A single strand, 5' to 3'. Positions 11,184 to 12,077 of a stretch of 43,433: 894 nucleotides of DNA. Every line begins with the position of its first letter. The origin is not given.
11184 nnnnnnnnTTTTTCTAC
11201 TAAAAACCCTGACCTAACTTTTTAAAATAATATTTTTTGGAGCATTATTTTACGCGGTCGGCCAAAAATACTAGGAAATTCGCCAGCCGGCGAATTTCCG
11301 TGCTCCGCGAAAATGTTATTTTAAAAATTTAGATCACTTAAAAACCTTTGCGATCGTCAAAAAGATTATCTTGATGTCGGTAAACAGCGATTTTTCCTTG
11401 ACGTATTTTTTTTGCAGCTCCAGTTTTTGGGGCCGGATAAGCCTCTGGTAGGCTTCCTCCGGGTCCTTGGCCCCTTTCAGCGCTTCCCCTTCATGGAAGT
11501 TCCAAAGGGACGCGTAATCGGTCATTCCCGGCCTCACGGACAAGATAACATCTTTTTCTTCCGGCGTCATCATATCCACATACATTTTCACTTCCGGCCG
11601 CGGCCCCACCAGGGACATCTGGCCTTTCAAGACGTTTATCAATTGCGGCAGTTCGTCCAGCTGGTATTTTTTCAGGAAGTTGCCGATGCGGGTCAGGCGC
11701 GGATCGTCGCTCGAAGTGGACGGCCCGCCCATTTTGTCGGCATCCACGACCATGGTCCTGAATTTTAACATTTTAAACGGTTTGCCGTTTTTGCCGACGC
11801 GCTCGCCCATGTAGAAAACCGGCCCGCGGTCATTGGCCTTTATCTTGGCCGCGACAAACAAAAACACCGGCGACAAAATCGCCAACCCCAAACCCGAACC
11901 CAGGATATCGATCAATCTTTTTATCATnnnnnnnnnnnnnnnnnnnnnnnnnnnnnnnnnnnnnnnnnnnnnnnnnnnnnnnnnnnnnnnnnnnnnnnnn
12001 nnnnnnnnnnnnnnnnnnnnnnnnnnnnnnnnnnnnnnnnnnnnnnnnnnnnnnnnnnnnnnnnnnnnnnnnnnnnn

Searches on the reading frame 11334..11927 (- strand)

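Call 7: search_protein_families(library=pfam, proteins=[window:11334-11927:-], max_evalue=0.00001)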
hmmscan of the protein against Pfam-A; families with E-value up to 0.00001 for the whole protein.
window:11334-11927:- (197 aa): 1 family
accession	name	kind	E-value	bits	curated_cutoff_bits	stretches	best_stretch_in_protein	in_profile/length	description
PF02397.22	Bac_transf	-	5.8e-60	202.3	27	1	3-197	1-179/179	Bacterial sugar transferase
